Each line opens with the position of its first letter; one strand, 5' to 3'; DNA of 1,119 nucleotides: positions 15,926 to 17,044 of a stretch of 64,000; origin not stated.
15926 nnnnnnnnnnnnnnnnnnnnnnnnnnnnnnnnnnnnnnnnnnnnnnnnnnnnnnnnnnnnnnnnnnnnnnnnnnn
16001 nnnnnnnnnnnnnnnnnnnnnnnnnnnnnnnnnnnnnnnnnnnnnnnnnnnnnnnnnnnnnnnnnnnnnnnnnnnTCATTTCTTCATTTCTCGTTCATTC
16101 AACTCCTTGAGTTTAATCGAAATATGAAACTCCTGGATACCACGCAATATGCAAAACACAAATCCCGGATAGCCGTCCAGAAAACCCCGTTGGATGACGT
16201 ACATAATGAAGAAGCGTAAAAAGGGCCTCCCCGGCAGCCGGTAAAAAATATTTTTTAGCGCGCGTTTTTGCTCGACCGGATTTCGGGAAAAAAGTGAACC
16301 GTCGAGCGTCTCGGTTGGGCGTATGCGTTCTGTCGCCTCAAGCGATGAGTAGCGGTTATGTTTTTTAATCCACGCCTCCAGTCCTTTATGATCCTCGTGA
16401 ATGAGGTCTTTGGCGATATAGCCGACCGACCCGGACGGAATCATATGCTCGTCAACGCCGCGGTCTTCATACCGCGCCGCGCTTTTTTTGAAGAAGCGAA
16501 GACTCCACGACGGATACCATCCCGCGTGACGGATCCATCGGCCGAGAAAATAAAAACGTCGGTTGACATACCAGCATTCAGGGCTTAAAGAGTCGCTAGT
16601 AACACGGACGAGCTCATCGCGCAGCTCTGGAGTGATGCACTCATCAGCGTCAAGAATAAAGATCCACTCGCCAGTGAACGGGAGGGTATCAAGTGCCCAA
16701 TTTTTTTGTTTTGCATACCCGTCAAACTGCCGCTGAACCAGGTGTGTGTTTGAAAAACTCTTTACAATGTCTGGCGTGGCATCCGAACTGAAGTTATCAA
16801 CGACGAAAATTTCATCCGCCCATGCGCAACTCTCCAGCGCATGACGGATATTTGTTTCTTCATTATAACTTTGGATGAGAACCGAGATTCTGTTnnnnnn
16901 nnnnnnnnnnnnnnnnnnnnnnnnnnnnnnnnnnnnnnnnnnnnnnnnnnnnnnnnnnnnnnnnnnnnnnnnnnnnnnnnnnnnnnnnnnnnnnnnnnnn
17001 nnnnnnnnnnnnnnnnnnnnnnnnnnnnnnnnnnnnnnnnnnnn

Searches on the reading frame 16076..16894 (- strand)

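Call 92: search_protein_families(library=pfam, alignment_id=A5, max_evalue=1e-8)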
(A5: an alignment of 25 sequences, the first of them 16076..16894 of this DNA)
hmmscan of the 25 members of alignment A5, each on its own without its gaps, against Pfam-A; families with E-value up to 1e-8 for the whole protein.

A. member 1, window:16076-16894:- (272 aa): 1 family
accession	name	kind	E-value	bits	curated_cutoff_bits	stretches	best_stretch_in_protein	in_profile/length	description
PF00535.33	Glycos_transf_2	-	2.8e-15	57.1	23.3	1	4-97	1-101/168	Glycosyl transferase family 2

B. families by the number of members that match (of 25 scanned): 36 families (the first 25 are shown)
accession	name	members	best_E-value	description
PF04321.23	RmlD_sub_bind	5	1.7e-68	RmlD substrate binding domain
PF01370.27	Epimerase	5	2.2e-44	NAD dependent epimerase/dehydratase family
PF16363.11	GDP_Man_Dehyd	5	1.1e-33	GDP-mannose 4,6 dehydratase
PF13489.12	Methyltransf_23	3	3.3e-22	Methyltransferase domain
PF08484.17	Methyltransf_14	2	1.8e-42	C-methyltransferase C-terminal domain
PF00534.26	Glycos_transf_1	2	5.9e-32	Glycosyl transferases group 1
PF01073.25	3Beta_HSD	2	5e-28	3-beta hydroxysteroid dehydrogenase/isomerase family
PF13692.12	Glyco_trans_1_4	2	7.9e-28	Glycosyl transferases group 1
PF08241.18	Methyltransf_11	2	1.3e-22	Methyltransferase domain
PF08421.16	Methyltransf_13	2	2.1e-20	Putative zinc binding domain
PF08242.18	Methyltransf_12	2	4.2e-17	Methyltransferase domain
PF07993.18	NAD_binding_4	2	7.7e-15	Male sterility protein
PF13460.12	NAD_binding_10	2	1e-12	NAD(P)H-binding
PF02719.21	Polysacc_synt_2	2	2.3e-10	Polysaccharide biosynthesis protein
PF01266.30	DAO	1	1.4e-48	FAD dependent oxidoreductase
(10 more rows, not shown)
